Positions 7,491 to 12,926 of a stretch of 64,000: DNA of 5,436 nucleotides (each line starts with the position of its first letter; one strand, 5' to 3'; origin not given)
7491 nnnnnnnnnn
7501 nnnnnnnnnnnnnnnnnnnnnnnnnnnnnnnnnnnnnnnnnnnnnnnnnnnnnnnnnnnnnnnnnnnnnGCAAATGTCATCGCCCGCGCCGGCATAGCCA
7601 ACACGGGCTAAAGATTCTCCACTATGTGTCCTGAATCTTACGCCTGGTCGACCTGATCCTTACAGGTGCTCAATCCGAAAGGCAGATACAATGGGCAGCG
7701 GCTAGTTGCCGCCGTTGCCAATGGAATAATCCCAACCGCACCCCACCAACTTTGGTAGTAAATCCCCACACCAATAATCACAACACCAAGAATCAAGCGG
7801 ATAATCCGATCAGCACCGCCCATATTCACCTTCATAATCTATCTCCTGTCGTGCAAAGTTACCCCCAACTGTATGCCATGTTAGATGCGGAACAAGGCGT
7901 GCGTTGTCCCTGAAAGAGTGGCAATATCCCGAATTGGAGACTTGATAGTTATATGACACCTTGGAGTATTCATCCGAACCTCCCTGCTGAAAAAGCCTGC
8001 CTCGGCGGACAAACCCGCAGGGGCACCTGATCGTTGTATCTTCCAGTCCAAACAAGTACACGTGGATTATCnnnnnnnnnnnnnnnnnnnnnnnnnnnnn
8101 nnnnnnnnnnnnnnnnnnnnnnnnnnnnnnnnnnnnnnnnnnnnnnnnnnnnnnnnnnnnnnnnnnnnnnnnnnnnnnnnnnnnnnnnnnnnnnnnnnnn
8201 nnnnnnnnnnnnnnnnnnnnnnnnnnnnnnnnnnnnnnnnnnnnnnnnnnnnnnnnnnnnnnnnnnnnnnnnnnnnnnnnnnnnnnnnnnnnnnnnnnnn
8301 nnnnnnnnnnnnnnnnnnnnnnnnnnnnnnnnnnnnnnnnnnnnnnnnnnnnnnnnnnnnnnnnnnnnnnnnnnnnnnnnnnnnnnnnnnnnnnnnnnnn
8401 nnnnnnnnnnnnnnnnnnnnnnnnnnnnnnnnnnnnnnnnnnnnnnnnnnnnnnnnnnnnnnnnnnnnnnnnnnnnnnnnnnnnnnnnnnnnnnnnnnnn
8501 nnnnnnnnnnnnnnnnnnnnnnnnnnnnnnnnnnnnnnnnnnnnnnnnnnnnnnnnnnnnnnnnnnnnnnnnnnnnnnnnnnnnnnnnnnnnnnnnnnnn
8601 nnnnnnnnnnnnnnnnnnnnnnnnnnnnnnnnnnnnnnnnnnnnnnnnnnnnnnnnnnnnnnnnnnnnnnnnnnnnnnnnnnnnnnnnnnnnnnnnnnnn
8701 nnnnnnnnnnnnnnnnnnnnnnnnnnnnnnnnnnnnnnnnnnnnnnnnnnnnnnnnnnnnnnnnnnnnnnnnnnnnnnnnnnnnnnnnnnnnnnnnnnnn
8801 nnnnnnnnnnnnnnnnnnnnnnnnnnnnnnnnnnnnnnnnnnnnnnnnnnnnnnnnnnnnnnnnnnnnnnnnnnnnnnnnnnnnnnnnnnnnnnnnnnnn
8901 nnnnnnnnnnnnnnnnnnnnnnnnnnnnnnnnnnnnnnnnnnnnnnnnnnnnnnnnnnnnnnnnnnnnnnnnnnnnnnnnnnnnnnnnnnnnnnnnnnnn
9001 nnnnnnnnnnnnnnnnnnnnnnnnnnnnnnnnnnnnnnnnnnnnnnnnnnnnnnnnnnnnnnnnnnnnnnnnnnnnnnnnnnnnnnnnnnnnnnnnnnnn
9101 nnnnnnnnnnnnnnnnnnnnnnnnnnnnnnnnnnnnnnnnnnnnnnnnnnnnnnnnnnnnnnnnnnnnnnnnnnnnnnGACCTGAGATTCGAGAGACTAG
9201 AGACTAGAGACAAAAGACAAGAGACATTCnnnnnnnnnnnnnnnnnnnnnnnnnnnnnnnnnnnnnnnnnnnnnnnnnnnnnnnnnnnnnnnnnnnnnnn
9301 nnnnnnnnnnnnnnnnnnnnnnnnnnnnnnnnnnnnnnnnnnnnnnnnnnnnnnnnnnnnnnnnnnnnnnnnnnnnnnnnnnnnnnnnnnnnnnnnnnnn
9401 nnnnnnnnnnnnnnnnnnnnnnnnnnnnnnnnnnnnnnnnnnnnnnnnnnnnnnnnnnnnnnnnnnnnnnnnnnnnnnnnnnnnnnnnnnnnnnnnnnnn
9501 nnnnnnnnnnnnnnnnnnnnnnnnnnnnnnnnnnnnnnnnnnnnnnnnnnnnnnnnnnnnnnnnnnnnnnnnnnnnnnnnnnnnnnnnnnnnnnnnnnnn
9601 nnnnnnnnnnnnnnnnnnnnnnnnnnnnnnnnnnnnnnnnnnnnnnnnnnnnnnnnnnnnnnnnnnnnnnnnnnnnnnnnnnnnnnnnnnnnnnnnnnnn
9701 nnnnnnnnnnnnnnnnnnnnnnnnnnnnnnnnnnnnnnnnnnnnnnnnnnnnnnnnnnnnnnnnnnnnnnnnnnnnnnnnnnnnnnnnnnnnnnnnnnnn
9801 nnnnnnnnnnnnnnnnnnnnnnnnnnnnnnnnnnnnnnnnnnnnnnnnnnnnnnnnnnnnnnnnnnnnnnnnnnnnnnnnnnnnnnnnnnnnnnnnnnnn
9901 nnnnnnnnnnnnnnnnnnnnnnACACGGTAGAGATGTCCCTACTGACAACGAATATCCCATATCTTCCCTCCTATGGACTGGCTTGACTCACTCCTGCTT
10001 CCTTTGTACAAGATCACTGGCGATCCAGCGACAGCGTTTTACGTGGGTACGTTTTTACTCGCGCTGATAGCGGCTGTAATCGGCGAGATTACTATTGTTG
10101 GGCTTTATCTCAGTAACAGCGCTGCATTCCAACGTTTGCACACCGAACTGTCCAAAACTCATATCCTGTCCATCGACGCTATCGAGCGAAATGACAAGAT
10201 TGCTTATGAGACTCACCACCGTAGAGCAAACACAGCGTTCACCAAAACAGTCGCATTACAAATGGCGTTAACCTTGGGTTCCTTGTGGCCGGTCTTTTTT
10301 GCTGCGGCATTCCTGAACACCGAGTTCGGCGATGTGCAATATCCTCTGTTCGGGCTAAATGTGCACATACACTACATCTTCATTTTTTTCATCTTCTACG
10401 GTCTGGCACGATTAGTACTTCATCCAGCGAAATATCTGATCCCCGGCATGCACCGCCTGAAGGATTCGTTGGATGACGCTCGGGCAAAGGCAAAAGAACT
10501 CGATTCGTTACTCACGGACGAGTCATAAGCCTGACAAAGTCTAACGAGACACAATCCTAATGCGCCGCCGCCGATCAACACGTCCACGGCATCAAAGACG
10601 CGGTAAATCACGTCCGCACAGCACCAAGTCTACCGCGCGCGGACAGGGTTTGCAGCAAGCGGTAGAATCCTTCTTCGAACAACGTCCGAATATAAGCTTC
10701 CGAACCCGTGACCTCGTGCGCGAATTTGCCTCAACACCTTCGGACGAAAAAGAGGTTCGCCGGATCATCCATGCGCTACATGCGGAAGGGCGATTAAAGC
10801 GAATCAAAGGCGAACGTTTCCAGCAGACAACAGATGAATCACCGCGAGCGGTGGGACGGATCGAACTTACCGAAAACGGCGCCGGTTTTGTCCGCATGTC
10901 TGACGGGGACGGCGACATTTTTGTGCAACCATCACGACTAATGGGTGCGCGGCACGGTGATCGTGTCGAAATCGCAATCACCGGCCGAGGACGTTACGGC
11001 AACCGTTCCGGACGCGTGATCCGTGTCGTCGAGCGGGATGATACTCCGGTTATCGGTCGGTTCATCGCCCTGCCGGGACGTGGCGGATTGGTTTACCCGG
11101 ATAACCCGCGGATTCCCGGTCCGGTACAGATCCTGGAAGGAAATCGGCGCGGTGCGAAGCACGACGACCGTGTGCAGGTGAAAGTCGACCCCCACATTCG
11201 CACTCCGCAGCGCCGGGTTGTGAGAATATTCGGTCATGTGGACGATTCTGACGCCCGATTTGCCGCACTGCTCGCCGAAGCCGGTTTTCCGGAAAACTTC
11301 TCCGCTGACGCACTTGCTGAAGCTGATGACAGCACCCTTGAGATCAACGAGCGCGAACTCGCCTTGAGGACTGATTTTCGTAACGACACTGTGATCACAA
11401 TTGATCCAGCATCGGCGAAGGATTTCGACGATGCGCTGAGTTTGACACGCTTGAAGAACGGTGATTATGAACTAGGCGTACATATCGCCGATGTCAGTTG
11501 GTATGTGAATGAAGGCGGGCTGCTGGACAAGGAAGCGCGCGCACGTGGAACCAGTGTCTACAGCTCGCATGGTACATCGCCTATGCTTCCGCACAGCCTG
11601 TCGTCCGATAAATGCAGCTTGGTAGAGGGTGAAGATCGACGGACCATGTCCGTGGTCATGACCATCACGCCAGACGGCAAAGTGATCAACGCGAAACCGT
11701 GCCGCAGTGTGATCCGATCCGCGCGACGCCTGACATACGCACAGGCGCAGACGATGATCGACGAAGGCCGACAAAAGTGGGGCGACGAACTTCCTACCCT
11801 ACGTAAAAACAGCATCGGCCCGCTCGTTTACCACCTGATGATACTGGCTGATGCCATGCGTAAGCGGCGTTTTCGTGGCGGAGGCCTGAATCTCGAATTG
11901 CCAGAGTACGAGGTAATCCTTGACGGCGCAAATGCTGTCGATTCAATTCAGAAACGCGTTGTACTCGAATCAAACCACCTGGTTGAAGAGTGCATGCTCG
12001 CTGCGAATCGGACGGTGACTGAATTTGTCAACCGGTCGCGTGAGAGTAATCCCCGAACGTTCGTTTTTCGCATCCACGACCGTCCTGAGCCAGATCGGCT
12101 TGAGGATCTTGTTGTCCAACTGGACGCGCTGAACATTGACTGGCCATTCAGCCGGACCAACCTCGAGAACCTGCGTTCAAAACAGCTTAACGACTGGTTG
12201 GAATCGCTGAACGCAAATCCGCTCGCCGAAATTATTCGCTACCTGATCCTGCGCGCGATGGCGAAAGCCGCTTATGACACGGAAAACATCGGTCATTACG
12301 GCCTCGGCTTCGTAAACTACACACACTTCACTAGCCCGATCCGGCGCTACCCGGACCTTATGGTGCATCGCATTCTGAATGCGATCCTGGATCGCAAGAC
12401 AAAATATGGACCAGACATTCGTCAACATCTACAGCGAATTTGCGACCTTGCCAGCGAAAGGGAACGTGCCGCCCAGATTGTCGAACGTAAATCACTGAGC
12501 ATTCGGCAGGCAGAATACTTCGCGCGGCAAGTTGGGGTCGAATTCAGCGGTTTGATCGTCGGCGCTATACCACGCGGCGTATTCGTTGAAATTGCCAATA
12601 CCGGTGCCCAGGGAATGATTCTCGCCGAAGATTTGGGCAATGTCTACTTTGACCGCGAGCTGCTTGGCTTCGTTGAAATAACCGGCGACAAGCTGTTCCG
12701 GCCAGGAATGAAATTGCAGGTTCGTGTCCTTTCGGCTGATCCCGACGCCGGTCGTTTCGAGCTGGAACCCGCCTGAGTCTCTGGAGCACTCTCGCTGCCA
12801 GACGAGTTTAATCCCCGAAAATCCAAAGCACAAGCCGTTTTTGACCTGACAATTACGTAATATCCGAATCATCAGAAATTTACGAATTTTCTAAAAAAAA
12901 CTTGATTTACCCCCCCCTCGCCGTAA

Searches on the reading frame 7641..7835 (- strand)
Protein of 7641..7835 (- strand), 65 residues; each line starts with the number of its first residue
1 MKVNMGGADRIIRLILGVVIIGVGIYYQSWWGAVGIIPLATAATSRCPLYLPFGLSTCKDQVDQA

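Call 93: search_protein_families(library=pfam, proteins=[window:7641-7835:-], max_evalue=0.01)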
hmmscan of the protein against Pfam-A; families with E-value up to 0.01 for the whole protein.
window:7641-7835:- (65 aa): 1 family
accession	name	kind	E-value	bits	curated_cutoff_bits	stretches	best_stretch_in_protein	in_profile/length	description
PF11127.14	YgaP-like_TM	-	4.7e-23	81.5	25.3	1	1-60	1-65/66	Inner membrane protein YgaP-like, transmembrane domain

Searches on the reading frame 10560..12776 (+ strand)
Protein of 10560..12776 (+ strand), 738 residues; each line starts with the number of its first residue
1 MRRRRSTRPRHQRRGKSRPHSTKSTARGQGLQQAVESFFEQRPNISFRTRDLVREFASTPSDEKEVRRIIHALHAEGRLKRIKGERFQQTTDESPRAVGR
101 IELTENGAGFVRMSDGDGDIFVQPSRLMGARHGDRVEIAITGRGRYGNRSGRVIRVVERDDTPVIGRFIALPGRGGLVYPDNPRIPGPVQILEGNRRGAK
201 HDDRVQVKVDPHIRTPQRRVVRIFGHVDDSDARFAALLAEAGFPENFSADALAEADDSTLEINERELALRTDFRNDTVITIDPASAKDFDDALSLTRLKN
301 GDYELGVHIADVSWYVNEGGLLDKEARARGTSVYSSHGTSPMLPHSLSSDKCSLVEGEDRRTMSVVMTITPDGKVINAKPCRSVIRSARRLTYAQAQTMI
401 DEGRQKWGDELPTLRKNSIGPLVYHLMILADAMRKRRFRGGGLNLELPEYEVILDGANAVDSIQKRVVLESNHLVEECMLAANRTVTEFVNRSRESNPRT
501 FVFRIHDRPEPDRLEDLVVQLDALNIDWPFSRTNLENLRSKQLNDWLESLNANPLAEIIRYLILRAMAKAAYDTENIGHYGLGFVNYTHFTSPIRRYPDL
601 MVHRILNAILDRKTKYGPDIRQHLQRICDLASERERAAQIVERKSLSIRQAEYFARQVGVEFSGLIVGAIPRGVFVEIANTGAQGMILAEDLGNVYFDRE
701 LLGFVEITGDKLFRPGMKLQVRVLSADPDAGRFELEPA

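Call 10: find_related_loci(query=window:10560-12776:+, collection=genome_contigs, flank=10000)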
Query window:10560-12776:+ (738 aa) in genome_contigs; peptide patterns used: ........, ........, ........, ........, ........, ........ (x = any residue, [..] = any of these).
255 stretches matched a pattern; 6 encode a relative of the query (tblastn E <= 1e-3); 6 distinct loci.
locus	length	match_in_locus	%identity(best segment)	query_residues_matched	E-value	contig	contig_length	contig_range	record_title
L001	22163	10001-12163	79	18-738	0e+0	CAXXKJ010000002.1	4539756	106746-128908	MAG: bacterium isolate 130ea89d-4dea-436c-9ca1-374b83f7be77 genome assembly, contig: contig_2, whole genome shotgun sequ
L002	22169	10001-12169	78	16-738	0e+0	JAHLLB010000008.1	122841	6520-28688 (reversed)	MAG: bacterium isolate MAG87 NODE_559_length_122841_cov_738.886184, whole genome shotgun sequence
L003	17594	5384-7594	74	1-738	0e+0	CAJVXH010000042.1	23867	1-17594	TPA_asm: uncultured bacterium isolate DRR093004_bin.59_MetaBAT_v2.12.1_MAG genome assembly, contig: NODE_1265_length_238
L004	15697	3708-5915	56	9-738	0e+0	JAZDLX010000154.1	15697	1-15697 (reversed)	MAG: bacterium isolate MEGAHIT-group-0.623 k141_14316529, whole genome shotgun sequence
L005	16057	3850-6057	65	1-738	0e+0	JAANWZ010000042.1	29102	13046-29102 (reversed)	MAG: Calditrichaeota bacterium isolate SuakinDeep_MAG45_3 MAG453_42, whole genome shotgun sequence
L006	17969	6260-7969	37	164-727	4e-106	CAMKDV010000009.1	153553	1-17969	MAG: uncultured Bacteroidales bacterium isolate SRR12081303_bin.68_metaWRAP_v1.3_MAG genome assembly, contig: ERZ1228976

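Call 70: search_protein_families(library=pfam, proteins=[window:10560-12773:+], max_evalue=0.00001)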
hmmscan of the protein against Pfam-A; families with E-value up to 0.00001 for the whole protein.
window:10560-12773:+ (738 aa): 3 families
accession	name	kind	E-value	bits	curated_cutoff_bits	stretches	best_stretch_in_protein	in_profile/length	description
PF00773.25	RNB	-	2.1e-101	339.9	29.3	1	270-611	1-325/326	RNB domain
PF17876.7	CSD2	-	3.1e-16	59.6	26.2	1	178-248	2-74/74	Cold shock domain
PF08206.17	OB_RNB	-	1.3e-11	44.5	24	1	99-156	1-58/58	Ribonuclease B OB domain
